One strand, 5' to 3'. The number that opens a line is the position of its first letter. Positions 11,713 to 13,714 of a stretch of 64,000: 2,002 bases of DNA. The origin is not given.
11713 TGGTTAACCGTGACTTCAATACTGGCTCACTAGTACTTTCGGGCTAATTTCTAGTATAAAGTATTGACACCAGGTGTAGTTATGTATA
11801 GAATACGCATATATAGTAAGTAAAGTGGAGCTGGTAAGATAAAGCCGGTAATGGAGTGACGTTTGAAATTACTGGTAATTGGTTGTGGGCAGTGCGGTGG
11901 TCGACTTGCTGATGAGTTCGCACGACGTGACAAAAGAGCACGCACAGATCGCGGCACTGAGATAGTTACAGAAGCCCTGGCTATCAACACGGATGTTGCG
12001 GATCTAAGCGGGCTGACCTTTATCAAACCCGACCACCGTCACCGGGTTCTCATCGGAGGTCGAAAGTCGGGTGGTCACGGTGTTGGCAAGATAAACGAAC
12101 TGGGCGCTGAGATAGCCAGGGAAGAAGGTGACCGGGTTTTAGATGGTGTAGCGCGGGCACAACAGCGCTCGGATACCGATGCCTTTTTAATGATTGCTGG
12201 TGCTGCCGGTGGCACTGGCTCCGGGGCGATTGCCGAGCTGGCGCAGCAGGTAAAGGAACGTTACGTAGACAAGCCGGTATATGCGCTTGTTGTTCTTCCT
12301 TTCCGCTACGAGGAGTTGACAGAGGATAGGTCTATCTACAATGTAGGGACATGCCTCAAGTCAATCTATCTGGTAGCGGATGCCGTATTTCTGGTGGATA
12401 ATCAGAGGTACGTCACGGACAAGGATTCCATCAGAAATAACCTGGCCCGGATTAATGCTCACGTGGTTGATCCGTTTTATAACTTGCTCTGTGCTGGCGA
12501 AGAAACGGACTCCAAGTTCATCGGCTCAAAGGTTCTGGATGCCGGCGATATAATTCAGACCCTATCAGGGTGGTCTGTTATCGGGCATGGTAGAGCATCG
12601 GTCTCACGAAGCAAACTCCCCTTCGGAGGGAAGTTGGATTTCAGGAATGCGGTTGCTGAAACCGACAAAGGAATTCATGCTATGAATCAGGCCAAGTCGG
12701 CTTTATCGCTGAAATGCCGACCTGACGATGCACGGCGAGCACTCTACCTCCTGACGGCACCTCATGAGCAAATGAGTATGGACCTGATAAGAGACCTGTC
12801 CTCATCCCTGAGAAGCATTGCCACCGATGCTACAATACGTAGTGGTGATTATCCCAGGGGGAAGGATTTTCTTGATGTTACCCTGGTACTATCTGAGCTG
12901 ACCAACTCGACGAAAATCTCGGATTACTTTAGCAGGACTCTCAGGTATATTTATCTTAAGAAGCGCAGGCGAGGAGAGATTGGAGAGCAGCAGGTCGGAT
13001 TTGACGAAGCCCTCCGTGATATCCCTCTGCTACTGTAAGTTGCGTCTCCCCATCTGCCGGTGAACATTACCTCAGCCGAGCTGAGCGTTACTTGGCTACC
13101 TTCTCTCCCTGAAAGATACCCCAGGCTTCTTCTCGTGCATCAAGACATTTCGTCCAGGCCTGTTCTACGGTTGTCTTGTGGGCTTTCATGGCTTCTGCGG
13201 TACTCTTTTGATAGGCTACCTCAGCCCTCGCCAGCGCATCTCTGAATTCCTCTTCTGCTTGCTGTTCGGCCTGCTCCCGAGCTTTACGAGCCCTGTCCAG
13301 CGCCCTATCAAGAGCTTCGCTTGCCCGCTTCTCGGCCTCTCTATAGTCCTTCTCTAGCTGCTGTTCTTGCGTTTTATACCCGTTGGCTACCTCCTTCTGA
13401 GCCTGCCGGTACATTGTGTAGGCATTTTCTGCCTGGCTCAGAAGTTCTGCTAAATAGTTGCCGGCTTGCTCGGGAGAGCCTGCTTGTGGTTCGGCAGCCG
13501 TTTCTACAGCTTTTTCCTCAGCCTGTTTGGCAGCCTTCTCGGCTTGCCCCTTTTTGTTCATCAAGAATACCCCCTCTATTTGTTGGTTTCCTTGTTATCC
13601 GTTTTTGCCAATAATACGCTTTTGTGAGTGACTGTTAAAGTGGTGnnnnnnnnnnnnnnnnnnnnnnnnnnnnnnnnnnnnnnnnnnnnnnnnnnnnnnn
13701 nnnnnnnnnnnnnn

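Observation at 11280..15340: Candidate cytoskeletal module: tubulin homologue, tail-anchored membrane protein and two coiled-coil proteins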

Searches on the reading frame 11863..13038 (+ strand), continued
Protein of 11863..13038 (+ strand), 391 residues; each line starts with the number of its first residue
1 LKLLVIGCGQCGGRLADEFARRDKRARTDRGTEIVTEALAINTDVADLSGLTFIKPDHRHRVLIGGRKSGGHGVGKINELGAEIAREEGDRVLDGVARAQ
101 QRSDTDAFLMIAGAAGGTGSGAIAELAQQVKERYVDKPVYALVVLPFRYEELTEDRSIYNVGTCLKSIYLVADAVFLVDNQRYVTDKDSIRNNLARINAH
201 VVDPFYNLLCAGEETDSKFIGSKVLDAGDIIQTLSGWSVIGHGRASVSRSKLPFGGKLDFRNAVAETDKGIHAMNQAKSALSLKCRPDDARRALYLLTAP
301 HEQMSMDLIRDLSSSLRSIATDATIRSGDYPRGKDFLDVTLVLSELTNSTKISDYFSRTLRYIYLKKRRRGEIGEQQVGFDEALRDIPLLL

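Call 70: search_protein_families(library=ncbifam, proteins=[L015:1811-2245:+, L015:2242-3321:+, L015:3408-4625:+, L015:4686-5816:+, L015:6001-7176:+, L015:7417-7986:+], max_evalue=0.00001)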
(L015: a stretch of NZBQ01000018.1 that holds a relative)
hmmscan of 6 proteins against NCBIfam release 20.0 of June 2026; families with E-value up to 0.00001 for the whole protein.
L015:1811-2245:+ (144 aa): 7 families
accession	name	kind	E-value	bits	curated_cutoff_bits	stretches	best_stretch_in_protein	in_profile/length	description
TIGR00242.1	TIGR00242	equivalog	7e-35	120.1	98.35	1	3-142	1-140/144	division/cell wall cluster transcriptional repressor MraZ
NF001476.0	PRK00326.2-2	equivalog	3.1e-27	95.2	162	1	1-133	2-145/163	division/cell wall cluster transcriptional repressor MraZ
NF001482.0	PRK00326.3-4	equivalog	1.9e-24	86.2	168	1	3-134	1-148/160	division/cell wall cluster transcriptional repressor MraZ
NF001477.0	PRK00326.2-4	equivalog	7.1e-23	81.2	162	1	1-137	1-141/155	division/cell wall cluster transcriptional repressor MraZ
NF001475.0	PRK00326.2-1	equivalog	3e-16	59.7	257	1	1-136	1-140/149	division/cell wall cluster transcriptional repressor MraZ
NF001483.0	PRK00326.3-5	equivalog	1e-14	55.1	239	1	4-134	3-138/155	division/cell wall cluster transcriptional repressor MraZ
TIGR01439.1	lp_hng_hel_AbrB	domain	2e-06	27.4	28.3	0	11-29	3-21/44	transcriptional regulator, AbrB family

L015:2242-3321:+ (359 aa): 2 families
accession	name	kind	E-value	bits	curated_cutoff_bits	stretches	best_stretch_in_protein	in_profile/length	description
TIGR00006.1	TIGR00006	equivalog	6.2e-107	357.6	154.3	1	8-311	4-309/310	16S rRNA (cytosine(1402)-N(4))-methyltransferase RsmH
NF053511.1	tRNA_U34_MnmM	equivalog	5.6e-06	26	135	0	23-109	13-97/183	tRNA 5-(aminomethyl)-2-thiouridylate-methyltransferase MnmM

L015:3408-4625:+ (405 aa): 8 families
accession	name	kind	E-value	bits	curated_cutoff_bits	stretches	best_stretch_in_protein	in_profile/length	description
TIGR01174.1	ftsA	equivalog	4.1e-117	391.4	175.85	1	7-373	2-370/371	cell division protein FtsA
NF007009.0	PRK09472.1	equivalog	1.3e-86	291.3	409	1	2-379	5-390/420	cell division protein FtsA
TIGR02529.1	EutJ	subfamily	1.6e-13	50.7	152.1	1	166-259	76-164/239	ethanolamine utilization protein EutJ family protein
NF011660.0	PRK15080.1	equivalog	3.3e-12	46.2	182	1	171-259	114-197/277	ethanolamine utilization protein EutJ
TIGR01175.1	pilM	subfamily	5.7e-10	38.7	133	1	199-352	183-317/348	type IV pilus assembly protein PilM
NF010539.0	PRK13927.1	subfamily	2.3e-09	36.6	293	1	184-347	132-310/339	rod shape-determining protein MreB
TIGR00904.1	mreB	subfamily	7e-08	31.9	365.75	1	184-348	131-311/334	MreB/Mrl family cell shape determining protein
NF010540.1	PRK13929.1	exception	1.3e-07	31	515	1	167-348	112-309/334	rod-share determining protein MreBH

L015:4686-5816:+ (376 aa): 1 family
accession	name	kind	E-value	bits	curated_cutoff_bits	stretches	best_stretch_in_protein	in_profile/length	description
TIGR00065.1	ftsZ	equivalog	5.9e-124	413.9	295.2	1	7-324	14-334/353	cell division protein FtsZ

L015:6001-7176:+ (391 aa): 1 family
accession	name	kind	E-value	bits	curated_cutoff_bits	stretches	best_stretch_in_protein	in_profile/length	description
TIGR00065.1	ftsZ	equivalog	1.3e-19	70.8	295.2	1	2-201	19-195/353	cell division protein FtsZ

L015:7417-7986:+ (189 aa): 1 family
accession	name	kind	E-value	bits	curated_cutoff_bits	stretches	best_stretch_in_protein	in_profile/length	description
TIGR00244.1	TIGR00244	equivalog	9.4e-55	184.7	124.65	1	5-149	1-147/147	transcriptional regulator NrdR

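Call 74: list_cluster_members(proteins=[window:11863-13038:+, window:13088-13564:-, window:13646-15340:-, window:11280-11609:-, L054:6001-7176:+, L054:7212-7736:-, L054:7808-9733:-, L054:10024-11199:+])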
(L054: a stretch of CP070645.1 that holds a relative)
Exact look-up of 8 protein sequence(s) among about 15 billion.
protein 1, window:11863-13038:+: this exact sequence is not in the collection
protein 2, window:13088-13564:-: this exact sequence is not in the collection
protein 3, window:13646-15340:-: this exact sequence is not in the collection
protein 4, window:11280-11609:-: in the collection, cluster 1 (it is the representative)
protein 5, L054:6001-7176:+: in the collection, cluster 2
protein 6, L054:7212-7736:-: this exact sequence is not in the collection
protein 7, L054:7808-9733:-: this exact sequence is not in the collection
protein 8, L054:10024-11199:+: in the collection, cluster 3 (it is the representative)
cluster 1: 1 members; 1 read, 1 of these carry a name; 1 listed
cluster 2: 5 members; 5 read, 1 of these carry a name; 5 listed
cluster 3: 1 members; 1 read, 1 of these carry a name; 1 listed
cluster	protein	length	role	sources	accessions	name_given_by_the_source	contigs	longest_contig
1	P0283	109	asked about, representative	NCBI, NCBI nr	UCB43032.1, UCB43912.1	MAG: hypothetical protein JSV77_04505 [Dehalococcoidales bacterium] | MAG: hypothetical protein JSV77_11420 [Dehalococcoidales bacterium]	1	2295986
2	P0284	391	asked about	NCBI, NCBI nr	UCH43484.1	MAG: cell division protein FtsZ [Dehalococcoidales bacterium]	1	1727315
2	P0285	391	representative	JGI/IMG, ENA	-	-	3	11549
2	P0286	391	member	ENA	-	-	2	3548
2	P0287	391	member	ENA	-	-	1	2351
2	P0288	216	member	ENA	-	-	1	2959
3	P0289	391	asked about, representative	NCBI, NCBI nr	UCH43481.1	MAG: cell division protein FtsZ [Dehalococcoidales bacterium]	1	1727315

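Call 78: find_encoding_contigs(protein=P0293, flank=8000, max_places=3)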
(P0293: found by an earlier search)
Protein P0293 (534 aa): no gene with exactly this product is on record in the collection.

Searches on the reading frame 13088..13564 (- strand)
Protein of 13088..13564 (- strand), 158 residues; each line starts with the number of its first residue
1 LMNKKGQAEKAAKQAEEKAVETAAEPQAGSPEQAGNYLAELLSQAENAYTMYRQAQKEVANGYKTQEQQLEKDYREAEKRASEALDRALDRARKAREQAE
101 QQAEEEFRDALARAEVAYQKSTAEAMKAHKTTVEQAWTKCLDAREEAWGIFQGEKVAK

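Call 3: search_protein_families(library=pfam, proteins=[window:13088-13564:-], max_evalue=0.01)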
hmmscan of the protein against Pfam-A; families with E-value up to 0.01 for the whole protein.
window:13088-13564:- (158 aa): 0 families

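Call 4: search_protein_families(library=ncbifam, proteins=[window:13088-13564:-], max_evalue=0.01)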
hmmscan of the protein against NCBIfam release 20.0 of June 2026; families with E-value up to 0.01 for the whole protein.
window:13088-13564:- (158 aa): 0 families

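Call 32: find_homologous_proteins(query=window:13088-13564:-, max_evalue=0.001)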
Query window:13088-13564:- (158 aa): 15 proteins with E <= 0.001 among 307 candidates.
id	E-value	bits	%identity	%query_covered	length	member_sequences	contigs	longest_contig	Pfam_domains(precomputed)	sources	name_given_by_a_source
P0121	5.6e-73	262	87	99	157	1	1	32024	-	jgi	-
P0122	1.9e-49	185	69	99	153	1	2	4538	-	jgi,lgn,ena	-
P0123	2.6e-41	159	69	78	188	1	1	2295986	-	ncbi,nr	ncbi:MAG: hypothetical protein JSV77_04975 [Dehalococcoidales bacterium]|nr:MAG: hypothetical protei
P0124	2.2e-39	153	59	80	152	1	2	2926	-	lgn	-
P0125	2.8e-38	149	54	99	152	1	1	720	-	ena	-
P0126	1.1e-36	144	52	99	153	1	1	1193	-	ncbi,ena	-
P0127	3.6e-36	142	54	84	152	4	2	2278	-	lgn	-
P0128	4.0e-35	139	54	99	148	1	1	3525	-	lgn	-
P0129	1.0e-34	138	49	99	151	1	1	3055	-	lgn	-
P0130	1.4e-32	131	53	85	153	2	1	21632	-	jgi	-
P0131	6.3e-32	129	54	97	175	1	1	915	-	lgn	-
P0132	2.1e-29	121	74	54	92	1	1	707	-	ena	-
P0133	8.8e-23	99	52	74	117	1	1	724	-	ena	-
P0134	1.6e-20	92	45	86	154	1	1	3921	-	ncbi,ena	-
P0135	3.0e-19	88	44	91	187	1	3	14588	-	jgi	-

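Call 35: find_encoding_contigs(protein=P0123, flank=10000, max_places=3)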
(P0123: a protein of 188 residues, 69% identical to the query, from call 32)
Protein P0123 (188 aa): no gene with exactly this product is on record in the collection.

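Call 42: search_protein_representatives(alignment_id=A2)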
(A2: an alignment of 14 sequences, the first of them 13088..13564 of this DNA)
Query: 14 sequences, 153 profile positions. Proteins with E-value up to 0.001 (for the whole library): 176; up to 1e-10: 71; up to 1e-30: 9. The best 150 are listed.
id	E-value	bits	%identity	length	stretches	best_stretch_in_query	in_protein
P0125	8.7e-66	236.7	-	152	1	1-151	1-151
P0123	2.3e-57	209.3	-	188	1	4-151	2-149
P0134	1.0e-55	203.9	-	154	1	1-152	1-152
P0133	3.7e-47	176.2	-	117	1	1-115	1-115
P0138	6.2e-42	159.2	-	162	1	1-151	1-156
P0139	4.7e-39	149.9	-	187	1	14-150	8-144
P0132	4.0e-37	143.6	-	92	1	18-102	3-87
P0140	9.2e-33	129.4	-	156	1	3-151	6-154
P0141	1.6e-32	128.7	-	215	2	1-133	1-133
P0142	8.9e-29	116.5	-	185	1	3-150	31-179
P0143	4.9e-28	114.1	-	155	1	13-150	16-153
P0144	5.0e-28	114.1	-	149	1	1-147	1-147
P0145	2.8e-26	108.4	-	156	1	1-149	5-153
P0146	8.4e-26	106.8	-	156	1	3-151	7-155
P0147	5.1e-25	104.3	-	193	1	1-151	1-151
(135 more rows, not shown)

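Call 43: find_encoding_contigs(protein=P0135, flank=6000, max_places=3)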
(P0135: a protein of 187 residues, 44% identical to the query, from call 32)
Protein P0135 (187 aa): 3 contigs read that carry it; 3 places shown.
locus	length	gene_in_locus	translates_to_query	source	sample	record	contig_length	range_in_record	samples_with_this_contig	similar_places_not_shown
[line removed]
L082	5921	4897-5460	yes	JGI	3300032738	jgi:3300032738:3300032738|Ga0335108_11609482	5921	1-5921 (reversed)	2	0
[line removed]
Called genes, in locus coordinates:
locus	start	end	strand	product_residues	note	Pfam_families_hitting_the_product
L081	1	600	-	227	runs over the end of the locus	PF01613:Flavin_Reduct, PF00301:Rubredoxin, PF21349:RUBY_RBDX (faint)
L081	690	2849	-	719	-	PF25840:Ulvan_lyase_N (faint), PF06917:Pectate_lyase_2 (faint), PF07470:Glyco_hydro_88 (faint)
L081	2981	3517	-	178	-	PF02482:Ribosomal_S30AE, PF16321:Ribosom_S30AE_C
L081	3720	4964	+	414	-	-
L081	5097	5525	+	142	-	PF03724:META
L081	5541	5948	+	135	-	PF01894:YjbQ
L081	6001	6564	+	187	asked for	-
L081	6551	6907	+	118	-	PF02452:PemK_toxin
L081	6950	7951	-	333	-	PF01408:GFO_IDH_MocA, PF02629:CoA_binding (faint), PF08635:ox_reductase_C (faint), PF22725:GFO_IDH_MocA_C3, PF02894:GFO_IDH_MocA_C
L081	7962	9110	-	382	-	PF00155:Aminotran_1_2 (faint), PF01041:DegT_DnrJ_EryC1, PF01212:Beta_elim_lyase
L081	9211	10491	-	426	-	PF00862:GT-B_Sucrose_synth, PF13439:Glyco_transf_4, PF13579:Glyco_trans_4_4, PF20706:GT4-conflict, PF00534:Glycos_transf_1, PF13692:Glyco_trans_1_4, PF13524:Glyco_trans_1_2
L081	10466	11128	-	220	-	PF00485:PRK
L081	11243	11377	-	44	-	?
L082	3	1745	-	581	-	?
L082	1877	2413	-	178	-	PF02482:Ribosomal_S30AE, PF16321:Ribosom_S30AE_C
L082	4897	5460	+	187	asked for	-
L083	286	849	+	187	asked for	-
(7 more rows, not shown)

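Call 44: find_encoding_contigs(protein=P0130, flank=6000, max_places=2)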
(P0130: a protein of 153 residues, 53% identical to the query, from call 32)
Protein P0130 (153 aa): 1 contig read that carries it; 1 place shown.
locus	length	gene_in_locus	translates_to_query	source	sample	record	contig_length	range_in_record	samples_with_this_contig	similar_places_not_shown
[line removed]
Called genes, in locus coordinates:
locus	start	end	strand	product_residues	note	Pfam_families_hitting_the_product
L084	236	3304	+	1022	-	PF13426:PAS_9, PF00989:PAS, PF08448:PAS_4, PF08447:PAS_3, PF13426:PAS_9, PF00512:HisKA, PF02518:HATPase_c, PF00072:Response_reg, +4 more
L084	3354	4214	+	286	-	PF00072:Response_reg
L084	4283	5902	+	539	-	-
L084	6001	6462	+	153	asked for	-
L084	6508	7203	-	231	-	?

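Call 55: predict_structure(alignment_id=A2)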
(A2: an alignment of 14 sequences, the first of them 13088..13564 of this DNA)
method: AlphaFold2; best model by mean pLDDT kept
length: 158 residues; sequences in the alignment: 14
mean_pLDDT: 85.7   pTM: 0.44
mean pLDDT of the five models: 85.7, 85.7, 84.9, 84.4, 84.2
residues with pLDDT >= 90: 114; 70-90: 11; 50-70: 14; < 50: 19
segments of 3 or more residues with pLDDT < 50: 1-3, 17-29
pLDDT, mean of each block of 10 residues (from residue 1): 49 50 45 84 94 95 96 98 98 98 98 98 98 98 94 76
secondary structure, 60 per line:
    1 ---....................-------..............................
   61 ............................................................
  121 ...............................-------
elements in order: H4-23 H31-151

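Call 59: find_related_loci(query=A2, collection=metagenome_contigs, flank=5000)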
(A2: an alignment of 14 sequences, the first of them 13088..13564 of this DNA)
Query A2 (158 aa) in metagenome_contigs; peptide patterns used: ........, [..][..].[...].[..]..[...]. (x = any residue, [..] = any of these).
600 stretches matched a pattern (row limit reached: there are more); 5 encode a relative of the query (tblastn E <= 1e-3); 5 distinct loci.
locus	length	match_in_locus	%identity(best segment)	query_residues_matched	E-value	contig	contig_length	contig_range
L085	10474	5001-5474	89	1-158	2e-80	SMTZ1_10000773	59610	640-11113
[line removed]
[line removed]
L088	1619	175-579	47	21-155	4e-31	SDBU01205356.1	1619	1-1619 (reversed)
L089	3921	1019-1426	45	23-158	4e-22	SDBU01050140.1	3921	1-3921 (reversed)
